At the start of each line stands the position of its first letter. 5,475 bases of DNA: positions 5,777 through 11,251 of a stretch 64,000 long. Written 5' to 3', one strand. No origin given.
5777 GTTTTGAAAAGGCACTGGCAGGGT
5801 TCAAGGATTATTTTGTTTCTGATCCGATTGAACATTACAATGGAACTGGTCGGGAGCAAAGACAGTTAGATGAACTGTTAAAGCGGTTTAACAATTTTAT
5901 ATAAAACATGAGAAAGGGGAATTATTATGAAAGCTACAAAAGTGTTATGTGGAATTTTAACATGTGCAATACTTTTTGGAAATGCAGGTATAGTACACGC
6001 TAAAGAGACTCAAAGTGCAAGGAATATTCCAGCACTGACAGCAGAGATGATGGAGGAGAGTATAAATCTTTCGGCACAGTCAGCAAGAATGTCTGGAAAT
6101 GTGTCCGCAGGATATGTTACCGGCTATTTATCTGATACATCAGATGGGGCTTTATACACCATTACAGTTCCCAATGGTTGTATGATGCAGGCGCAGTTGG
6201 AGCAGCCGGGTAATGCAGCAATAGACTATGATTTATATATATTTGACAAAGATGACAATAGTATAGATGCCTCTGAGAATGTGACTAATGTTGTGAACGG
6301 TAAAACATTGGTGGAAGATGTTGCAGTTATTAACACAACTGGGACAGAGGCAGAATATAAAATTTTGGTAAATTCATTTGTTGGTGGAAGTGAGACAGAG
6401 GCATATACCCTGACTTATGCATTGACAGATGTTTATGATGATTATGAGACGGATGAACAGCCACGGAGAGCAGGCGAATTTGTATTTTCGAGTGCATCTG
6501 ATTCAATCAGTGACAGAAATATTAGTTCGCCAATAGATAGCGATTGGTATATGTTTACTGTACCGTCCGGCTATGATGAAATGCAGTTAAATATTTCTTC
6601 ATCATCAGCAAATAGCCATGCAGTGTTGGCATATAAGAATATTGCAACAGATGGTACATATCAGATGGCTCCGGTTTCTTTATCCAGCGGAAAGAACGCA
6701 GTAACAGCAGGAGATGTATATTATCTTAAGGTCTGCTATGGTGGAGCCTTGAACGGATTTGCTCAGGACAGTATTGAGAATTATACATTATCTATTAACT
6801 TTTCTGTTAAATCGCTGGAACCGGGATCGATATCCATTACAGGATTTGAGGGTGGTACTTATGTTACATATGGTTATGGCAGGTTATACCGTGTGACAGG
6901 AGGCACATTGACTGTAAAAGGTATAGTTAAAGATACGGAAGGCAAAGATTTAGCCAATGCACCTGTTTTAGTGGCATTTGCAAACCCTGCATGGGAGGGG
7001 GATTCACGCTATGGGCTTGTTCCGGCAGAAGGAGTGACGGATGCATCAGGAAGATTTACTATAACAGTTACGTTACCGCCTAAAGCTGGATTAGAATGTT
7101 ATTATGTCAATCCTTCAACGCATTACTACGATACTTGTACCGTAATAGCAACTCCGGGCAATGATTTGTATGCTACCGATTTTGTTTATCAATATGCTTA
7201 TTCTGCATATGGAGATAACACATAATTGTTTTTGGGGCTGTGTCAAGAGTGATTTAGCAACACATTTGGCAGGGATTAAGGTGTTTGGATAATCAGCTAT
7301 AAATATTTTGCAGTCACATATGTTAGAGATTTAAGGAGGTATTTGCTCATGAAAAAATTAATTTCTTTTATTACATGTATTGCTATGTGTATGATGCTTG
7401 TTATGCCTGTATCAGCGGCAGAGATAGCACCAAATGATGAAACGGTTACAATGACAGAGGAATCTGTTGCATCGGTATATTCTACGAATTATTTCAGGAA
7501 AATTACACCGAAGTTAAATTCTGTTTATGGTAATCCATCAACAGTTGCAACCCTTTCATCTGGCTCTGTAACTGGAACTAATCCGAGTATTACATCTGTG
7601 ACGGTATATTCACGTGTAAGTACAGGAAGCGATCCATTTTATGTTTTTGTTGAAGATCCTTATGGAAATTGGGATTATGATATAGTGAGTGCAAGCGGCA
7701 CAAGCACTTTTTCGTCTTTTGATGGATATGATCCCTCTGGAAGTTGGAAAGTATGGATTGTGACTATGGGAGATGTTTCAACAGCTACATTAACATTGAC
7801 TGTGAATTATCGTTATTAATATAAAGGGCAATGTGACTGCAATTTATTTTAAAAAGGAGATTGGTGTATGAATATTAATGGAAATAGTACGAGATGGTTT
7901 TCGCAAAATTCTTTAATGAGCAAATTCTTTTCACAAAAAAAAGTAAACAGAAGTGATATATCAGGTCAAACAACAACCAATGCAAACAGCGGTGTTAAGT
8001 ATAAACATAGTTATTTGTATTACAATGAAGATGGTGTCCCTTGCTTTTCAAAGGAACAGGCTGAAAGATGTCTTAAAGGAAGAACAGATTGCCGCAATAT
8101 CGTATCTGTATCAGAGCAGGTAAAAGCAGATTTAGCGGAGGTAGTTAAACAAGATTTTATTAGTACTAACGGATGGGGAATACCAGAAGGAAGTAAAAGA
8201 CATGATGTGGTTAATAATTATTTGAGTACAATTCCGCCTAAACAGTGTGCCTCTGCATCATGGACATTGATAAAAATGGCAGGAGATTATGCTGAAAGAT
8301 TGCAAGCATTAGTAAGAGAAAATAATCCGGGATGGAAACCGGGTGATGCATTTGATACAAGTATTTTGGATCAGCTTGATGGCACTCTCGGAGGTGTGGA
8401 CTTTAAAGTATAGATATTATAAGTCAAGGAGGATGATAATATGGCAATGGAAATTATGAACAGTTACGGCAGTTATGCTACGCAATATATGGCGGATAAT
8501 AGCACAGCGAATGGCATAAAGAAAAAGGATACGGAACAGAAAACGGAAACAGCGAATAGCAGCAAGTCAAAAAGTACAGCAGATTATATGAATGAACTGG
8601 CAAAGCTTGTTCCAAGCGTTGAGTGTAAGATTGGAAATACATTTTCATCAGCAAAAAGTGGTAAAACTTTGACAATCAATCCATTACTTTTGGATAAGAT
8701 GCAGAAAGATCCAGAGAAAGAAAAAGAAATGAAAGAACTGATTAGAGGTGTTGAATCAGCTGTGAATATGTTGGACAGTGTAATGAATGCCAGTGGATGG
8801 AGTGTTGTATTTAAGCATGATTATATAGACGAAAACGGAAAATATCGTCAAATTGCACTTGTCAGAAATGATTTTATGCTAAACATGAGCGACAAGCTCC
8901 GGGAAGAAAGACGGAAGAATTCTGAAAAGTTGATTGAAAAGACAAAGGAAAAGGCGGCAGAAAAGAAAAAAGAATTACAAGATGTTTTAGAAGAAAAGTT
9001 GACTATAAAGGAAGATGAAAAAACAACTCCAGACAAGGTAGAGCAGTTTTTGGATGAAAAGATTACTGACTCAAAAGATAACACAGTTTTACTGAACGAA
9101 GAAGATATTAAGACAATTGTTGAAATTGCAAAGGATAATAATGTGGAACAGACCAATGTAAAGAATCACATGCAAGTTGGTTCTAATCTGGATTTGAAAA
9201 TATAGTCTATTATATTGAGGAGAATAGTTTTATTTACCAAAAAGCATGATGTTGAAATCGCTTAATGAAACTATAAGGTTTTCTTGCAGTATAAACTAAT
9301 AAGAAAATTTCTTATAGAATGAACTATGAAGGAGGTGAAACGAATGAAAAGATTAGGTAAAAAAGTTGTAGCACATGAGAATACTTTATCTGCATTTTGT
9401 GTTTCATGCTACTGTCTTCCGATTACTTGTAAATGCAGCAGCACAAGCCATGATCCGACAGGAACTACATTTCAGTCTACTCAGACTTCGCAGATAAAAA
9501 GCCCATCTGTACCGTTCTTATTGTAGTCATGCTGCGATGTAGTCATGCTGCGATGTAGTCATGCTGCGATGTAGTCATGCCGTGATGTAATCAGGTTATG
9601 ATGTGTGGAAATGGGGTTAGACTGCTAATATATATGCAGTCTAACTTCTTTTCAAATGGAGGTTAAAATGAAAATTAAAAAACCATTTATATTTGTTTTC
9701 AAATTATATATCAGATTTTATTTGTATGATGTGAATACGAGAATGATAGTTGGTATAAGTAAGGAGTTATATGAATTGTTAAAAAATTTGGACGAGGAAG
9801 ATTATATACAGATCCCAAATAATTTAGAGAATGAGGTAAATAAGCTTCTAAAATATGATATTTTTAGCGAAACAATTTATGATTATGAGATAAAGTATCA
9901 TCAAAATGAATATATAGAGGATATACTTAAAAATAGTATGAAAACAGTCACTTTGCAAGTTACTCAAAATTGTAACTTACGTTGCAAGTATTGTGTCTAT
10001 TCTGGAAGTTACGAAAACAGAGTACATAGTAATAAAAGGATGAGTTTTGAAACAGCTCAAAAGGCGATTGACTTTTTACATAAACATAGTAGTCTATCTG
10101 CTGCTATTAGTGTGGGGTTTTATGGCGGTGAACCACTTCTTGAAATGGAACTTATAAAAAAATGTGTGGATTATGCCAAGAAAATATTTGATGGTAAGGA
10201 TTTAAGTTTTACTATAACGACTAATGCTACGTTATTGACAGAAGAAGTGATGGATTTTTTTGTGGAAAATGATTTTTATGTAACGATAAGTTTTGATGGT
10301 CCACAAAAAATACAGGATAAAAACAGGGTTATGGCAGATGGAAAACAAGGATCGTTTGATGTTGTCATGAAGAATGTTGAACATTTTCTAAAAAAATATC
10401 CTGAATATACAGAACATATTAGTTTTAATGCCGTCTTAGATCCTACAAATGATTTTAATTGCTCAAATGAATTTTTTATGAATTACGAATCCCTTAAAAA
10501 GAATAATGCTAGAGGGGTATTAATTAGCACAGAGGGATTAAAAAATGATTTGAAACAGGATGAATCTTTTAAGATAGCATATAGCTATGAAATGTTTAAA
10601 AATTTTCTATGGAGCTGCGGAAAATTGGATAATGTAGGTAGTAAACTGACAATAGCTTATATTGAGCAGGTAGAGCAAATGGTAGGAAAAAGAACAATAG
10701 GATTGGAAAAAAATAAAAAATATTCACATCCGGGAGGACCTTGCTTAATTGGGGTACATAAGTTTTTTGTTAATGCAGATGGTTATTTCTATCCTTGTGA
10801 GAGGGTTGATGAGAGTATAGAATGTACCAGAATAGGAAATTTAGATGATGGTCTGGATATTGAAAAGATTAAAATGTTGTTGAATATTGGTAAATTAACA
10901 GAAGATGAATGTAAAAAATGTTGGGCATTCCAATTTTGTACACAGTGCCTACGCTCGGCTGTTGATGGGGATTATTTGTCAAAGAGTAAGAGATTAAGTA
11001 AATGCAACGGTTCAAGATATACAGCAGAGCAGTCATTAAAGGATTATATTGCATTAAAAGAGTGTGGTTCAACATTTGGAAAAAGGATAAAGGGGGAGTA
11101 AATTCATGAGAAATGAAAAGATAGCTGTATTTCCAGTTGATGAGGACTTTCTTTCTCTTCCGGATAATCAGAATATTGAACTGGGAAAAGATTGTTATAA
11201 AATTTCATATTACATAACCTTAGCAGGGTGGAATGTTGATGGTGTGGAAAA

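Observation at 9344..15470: Compact radical SAM/SPASM RiPP cluster with a Cys-rich precursor and three poorly understood partner proteins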

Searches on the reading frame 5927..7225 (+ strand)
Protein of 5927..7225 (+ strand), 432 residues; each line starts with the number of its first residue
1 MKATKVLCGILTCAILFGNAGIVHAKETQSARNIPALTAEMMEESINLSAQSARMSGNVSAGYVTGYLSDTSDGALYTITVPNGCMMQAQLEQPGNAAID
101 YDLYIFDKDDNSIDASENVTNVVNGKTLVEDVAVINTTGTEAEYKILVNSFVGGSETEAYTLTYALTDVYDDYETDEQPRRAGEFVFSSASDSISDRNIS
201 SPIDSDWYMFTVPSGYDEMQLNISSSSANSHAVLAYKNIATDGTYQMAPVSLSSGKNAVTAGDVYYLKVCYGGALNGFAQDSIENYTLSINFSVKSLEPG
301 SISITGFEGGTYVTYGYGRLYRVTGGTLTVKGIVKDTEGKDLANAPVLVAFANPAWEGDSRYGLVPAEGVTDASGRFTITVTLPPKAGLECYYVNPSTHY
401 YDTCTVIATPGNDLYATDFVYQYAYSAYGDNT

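Call 44: search_protein_families(library=pfam, proteins=[window:5927-7225:+], max_evalue=0.01)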
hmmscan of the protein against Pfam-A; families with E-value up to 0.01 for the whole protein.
window:5927-7225:+ (432 aa): 2 families
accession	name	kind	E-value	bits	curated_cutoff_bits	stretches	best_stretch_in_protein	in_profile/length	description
PF04151.21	PPC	-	2.9e-05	25.3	25.9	1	204-269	1-68/70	Bacterial pre-peptidase C-terminal domain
PF13620.12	CarboxypepD_reg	-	0.0013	19.4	32.3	1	329-384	1-47/82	Carboxypeptidase regulatory-like domain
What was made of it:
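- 4978..9205 (+): Five co-directional genes of unknown function between the agr module and the precursor. They include a secreted PPC-domain protein (5927-7225), a DUF3879 protein (7868-8413) and a DUF6033 protein (8441-9205). Pfam hits (call 44).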

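Call 79: search_protein_families(library=ncbifam, proteins=[window:5927-7225:+], max_evalue=0.01)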
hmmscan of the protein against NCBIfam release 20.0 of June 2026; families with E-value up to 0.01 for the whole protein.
window:5927-7225:+ (432 aa): 0 families

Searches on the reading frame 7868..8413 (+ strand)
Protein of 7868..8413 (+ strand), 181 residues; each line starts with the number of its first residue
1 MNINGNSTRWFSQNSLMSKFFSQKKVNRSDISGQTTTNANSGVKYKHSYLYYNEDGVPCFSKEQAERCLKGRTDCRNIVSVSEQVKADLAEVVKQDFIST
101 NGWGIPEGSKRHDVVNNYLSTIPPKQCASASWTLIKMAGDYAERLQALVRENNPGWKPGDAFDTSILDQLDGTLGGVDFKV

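Call 44: search_protein_families(library=pfam, proteins=[window:7868-8413:+], max_evalue=0.01)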
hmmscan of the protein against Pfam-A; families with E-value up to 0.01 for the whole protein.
window:7868-8413:+ (181 aa): 1 family
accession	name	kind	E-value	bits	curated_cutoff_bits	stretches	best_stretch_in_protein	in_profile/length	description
PF12995.12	DUF3879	-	9.3e-09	35.6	27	1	74-169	77-172/181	Domain of unknown function, E. rectale Gene description (DUF3879)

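Call 79: search_protein_families(library=ncbifam, proteins=[window:7868-8413:+], max_evalue=0.01)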
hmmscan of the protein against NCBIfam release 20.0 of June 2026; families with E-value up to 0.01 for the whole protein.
window:7868-8413:+ (181 aa): 0 families

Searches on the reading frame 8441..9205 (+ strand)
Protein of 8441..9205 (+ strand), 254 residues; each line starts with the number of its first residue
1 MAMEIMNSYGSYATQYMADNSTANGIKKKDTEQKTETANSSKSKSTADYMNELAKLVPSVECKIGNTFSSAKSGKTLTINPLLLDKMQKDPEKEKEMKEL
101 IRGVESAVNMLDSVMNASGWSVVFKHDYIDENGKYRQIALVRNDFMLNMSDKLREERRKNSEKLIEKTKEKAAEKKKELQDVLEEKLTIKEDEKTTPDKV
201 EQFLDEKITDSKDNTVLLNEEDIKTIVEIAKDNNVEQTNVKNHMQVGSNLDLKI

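Call 44: search_protein_families(library=pfam, proteins=[window:8441-9205:+], max_evalue=0.01)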
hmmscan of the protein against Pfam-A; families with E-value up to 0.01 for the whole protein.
window:8441-9205:+ (254 aa): 1 family
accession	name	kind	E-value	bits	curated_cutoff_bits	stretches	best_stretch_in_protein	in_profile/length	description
PF19498.4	DUF6033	-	1.1e-07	32.4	25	1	75-254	47-205/205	Protein of unknown function (DUF6033)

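Call 79: search_protein_families(library=ncbifam, proteins=[window:8441-9205:+], max_evalue=0.01)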
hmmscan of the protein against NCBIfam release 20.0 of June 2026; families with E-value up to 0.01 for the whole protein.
window:8441-9205:+ (254 aa): 0 families

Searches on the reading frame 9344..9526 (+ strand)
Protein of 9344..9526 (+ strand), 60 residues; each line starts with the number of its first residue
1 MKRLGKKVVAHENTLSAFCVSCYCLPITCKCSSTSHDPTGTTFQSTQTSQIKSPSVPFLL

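Call 3: search_protein_families(library=ncbifam, proteins=[window:9344-9526:+], max_evalue=0.01)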
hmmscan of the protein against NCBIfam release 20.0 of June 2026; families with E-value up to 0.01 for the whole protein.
window:9344-9526:+ (60 aa): 1 family
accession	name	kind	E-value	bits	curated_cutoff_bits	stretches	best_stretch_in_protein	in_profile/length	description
TIGR04065.1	ocin_CLI_3235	hypoth_equivalog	1.5e-06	28.3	26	1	1-32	1-33/34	CLI_3235 family bacteriocin precursor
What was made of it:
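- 9344..9526 (+): Precursor peptide gene (60 aa). Leader is residues 1-18 (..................), the Cys block is 19-31 (5 Cys), and the Cys-free Ser/Thr/Gln-rich tail is 32-60. TIGR04065 at 28.3 bits against a cut-off of 26 (call 3).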

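Call 4: search_protein_families(library=pfam, proteins=[window:9344-9526:+], max_evalue=0.01)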
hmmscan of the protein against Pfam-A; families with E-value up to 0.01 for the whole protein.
window:9344-9526:+ (60 aa): 0 families

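Call 51: find_homologous_proteins(query=window:9344-9526:+, max_evalue=0.01)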
Query window:9344-9526:+ (60 aa): 3 proteins with E <= 0.01 among 3 candidates.
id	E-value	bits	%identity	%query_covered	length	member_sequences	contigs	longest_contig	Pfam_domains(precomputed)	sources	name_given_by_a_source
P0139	1.8e-32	127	98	100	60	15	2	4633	PF27803.1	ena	-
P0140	1.9e-25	105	78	100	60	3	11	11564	PF27803.1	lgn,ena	-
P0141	5.9e-19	84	69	100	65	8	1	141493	PF27803.1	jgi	-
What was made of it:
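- Tried and rejected: Searching the protein collection with the 60-aa precursor found only 3 close relatives (call 51).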

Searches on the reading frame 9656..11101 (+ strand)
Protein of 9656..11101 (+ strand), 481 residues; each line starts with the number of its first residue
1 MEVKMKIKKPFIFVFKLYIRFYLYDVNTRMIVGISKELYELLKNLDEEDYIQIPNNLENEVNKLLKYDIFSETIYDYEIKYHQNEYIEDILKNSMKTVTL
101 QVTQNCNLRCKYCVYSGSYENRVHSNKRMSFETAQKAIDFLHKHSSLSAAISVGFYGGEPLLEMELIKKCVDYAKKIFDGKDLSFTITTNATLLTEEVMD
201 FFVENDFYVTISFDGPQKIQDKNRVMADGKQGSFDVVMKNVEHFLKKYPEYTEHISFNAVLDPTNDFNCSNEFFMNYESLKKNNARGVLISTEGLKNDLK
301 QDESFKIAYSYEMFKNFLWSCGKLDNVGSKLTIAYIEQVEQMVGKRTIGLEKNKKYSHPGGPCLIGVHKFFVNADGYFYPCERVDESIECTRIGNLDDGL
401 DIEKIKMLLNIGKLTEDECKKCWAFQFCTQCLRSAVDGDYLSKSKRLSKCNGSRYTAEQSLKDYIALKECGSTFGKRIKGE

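Call 3: search_protein_families(library=ncbifam, proteins=[window:9656-11101:+], max_evalue=0.01)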
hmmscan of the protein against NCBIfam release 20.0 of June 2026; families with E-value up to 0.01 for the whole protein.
window:9656-11101:+ (481 aa): 70 families (the best 25 are shown)
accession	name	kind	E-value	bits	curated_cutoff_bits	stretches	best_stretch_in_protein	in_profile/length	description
TIGR04068.1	rSAM_ocin_clost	equivalog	1.8e-159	531.6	500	1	11-471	1-460/462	Cys-rich peptide radical SAM maturase CcpM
NF038170.1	lachnocin_rSAM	equivalog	1.4e-71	241.7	550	1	38-446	19-411/440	lachnocin radical SAM maturase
NF035951.1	rSAM_RumMC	equivalog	1.5e-60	205.3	720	1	14-469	19-495/510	RumMC family radical SAM sactipeptide maturase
NF047865.1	rSAM_PapB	equivalog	4e-58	197.2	340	1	95-430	2-314/330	PapB family radical SAM/SPASM ranthipeptide maturase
TIGR04064.1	rSAM_nif11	equivalog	9.8e-57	192.7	518.7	1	16-432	8-401/459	nif11-like peptide radical SAM maturase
TIGR04148.1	GG_samocin_CFB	equivalog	3.1e-52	178.1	300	1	83-436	5-369/411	radical SAM peptide maturase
TIGR03906.1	quino_hemo_SAM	equivalog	3.7e-50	170.9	453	2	54-248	57-245/467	quinohemoprotein amine dehydrogenase maturation protein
NF040492.1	not_ScfB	exception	1.1e-40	139.9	855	1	12-430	4-413/450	ScfB-related radical SAM/SPASM orphan maturase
TIGR03974.1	rSAM_six_Cys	equivalog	8e-40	137.1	425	1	40-430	48-414/451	thioether cross-link-forming SCIFF peptide maturase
TIGR04115.1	rSAM_Cxxx_rpt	equivalog_domain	4.7e-36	125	350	2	96-255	2-166/359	radical SAM peptide maturase, CXXX-repeat target family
TIGR03978.1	rSAM_paired_1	equivalog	2.7e-31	108.8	370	1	49-451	33-438/466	His-Xaa-Ser system radical SAM maturase HxsB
TIGR04280.1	geopep_mat_rSAM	hypoth_equivalog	3.4e-29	102.1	400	1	92-243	79-229/428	geopeptide radical SAM maturase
TIGR03942.1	sulfatase_rSAM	equivalog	8.6e-29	100.7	349.45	1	102-459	7-352/363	anaerobic sulfatase maturase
NF041707.1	rSAM_YhhB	equivalog_domain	7.9e-27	94.1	445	1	96-278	2-186/369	cyclophane-forming radical SAM/SPASM peptide maturase YhhB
NF038107.1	rSAM_NF038107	equivalog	2.1e-23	82.8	600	1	67-255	57-244/444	Cys-every-fifth radical SAM/SPASM peptide maturase CefB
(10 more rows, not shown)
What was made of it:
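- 9668..11101 (+): CcpM radical SAM/SPASM maturase (477 aa from the 9668 start; the ORF opens at 9656). TIGR04068 at 531.6 bits against a cut-off of 500 (call 3).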

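Call 4: search_protein_families(library=pfam, proteins=[window:9656-11101:+], max_evalue=0.01)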
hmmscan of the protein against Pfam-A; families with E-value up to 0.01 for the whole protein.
window:9656-11101:+ (481 aa): 2 families
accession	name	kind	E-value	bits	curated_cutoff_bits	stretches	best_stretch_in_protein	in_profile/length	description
PF04055.27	Radical_SAM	-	1.4e-16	61.5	29.5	1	101-255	2-144/166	Radical SAM superfamily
PF13353.11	Fer4_12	-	1.3e-09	38.9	22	1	103-221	12-125/137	4Fe-4S single cluster domain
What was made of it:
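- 9668..11101 (+): PF04055 and Fer4_12 hits (call 4).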

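Call 17: find_related_loci(query=window:9668-11101:+, collection=genome_contigs, flank=8000)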
Query window:9668-11101:+ (477 aa) in genome_contigs; peptide patterns used: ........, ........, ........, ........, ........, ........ (x = any residue, [..] = any of these).
30 stretches matched a pattern; 7 encode a relative of the query (tblastn E <= 1e-3); 7 distinct loci.
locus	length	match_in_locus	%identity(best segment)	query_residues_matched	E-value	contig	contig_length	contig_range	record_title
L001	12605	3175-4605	95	1-477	0e+0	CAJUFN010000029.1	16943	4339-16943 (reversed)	MAG TPA_asm: uncultured Lachnospiraceae bacterium isolate MGBC129736 genome assembly, contig: MGBC129736.29, whole genom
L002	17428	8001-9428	78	1-477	0e+0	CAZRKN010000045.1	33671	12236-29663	MAG TPA_asm: uncultured Bacteroides sp. isolate SRP199465_co1_196 genome assembly, contig: NODE_2975_length_33671_cov_59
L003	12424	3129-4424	39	7-443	2e-98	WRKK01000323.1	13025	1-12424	MAG: Defluviitaleaceae bacterium isolate Th196P1bin9 JGI24700J35501_10930322, whole genome shotgun sequence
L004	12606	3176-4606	31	1-459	4e-56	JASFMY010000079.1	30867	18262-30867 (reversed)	MAG: Ignavibacteria bacterium isolate D0817S12remetaG_Bin_1194 D0817S12remetaG_FD_scaffold_88_c1, whole genome shotgun s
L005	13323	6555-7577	29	79-427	1e-28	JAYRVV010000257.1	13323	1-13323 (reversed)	MAG: Bdellovibrionota bacterium isolate NJ_NJASGE3bin.29 k141_1026261, whole genome shotgun sequence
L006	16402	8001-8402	33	94-229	2e-15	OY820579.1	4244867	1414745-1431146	MAG: bacterium isolate b87cb07c-c330-40d7-8fa2-0003e2defbb7 genome assembly, chromosome: 1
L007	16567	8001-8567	30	88-270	2e-15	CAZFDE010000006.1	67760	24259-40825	MAG TPA_asm: uncultured Pirellulales bacterium isolate SRP141376_co4_307 genome assembly, contig: NODE_718_length_67760_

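Call 26: search_solved_structures(query=window:9668-11101:+, max_evalue=0.001)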
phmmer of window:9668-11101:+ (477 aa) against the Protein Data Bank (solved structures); distinct sequences matched with E-value up to 0.001: 5.
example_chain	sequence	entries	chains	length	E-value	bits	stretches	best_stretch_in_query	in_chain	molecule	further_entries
5wgg_A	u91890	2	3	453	3.1e-28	102.2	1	80-243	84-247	Radical SAM domain protein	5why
4k37_A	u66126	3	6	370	4.9e-14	55.4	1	98-431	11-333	Anaerobic sulfatase-maturating enzyme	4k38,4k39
4k36_A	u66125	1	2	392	6.9e-14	54.9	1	98-432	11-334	Anaerobic sulfatase-maturating enzyme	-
9gm3_A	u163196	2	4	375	2.5e-13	53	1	96-270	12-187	ChlB radical SAM domain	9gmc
8vpo_A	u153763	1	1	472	5.1e-12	48.7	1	76-274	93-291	Radical SAM core domain-containing protein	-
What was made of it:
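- Closest known: Sactipeptide and ranthipeptide synthases. Same: They are among the best non-self HMM neighbours, and CteB is the best PDB match (calls 3, 26).
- The nearest NCBIfam neighbours of CcpM include the Cys-thioether-forming maturases RumMC, PapB, QhpD and SCIFF (call 3), and the closest solved structure is CteB (call 26).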

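Call 61: search_protein_families(library=ncbifam, proteins=[L003:3096-5603:+], max_evalue=0.01)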
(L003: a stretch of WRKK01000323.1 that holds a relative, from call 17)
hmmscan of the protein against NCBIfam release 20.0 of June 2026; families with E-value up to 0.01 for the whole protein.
L003:3096-5603:+ (835 aa): 69 families (the best 25 are shown)
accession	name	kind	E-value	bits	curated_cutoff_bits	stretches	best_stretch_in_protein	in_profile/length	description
TIGR04068.1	rSAM_ocin_clost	equivalog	3.7e-155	517.3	500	1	12-444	1-437/462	Cys-rich peptide radical SAM maturase CcpM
NF038170.1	lachnocin_rSAM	equivalog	8.2e-67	225.9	550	1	14-429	5-396/440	lachnocin radical SAM maturase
TIGR04066.1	nat_prod_clost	hypoth_equivalog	7.3e-63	212.7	200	1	489-829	5-360/361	TIGR04066 family peptide maturation system protein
NF047865.1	rSAM_PapB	equivalog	1e-56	192.6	340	1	93-434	3-319/330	PapB family radical SAM/SPASM ranthipeptide maturase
TIGR04148.1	GG_samocin_CFB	equivalog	9.5e-54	183.2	300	1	84-450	9-387/411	radical SAM peptide maturase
NF035951.1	rSAM_RumMC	equivalog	7.2e-53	180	720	1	56-437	75-467/510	RumMC family radical SAM sactipeptide maturase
TIGR04064.1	rSAM_nif11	equivalog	9.1e-48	163.1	518.7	1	88-425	73-397/459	nif11-like peptide radical SAM maturase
NF040492.1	not_ScfB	exception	7.5e-41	140.4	855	1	88-432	90-419/450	ScfB-related radical SAM/SPASM orphan maturase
TIGR03906.1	quino_hemo_SAM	equivalog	8.5e-41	140.1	453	1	81-425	83-411/467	quinohemoprotein amine dehydrogenase maturation protein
TIGR03974.1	rSAM_six_Cys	equivalog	3e-38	131.8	425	1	88-430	92-418/451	thioether cross-link-forming SCIFF peptide maturase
TIGR04115.1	rSAM_Cxxx_rpt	equivalog_domain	1.4e-34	120.1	350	1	93-430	2-328/359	radical SAM peptide maturase, CXXX-repeat target family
TIGR03978.1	rSAM_paired_1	equivalog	2.1e-28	99.3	370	1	98-245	88-231/466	His-Xaa-Ser system radical SAM maturase HxsB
TIGR03942.1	sulfatase_rSAM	equivalog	4.6e-28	98.3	349.45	1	100-248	8-155/363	anaerobic sulfatase maturase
NF010321.0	PRK13758.1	equivalog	2.6e-25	89.4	441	1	100-446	12-348/370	anaerobic sulfatase-maturase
NF041707.1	rSAM_YhhB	equivalog_domain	3e-25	88.9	445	1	95-276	4-187/369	cyclophane-forming radical SAM/SPASM peptide maturase YhhB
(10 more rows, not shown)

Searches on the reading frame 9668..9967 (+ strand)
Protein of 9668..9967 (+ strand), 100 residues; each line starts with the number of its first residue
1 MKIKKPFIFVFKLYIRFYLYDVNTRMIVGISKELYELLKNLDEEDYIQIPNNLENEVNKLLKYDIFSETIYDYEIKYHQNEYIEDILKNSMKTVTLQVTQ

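Call 80: search_protein_families(library=pfam, proteins=[window:9668-9967:+], max_evalue=10)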
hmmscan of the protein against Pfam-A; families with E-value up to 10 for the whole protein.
window:9668-9967:+ (100 aa): 1 family
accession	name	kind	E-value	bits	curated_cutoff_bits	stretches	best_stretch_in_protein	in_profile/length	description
PF22046.2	FabMG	-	0.024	13.9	27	1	25-86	295-356/431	Enoyl-acyl carrier protein reductase FabMG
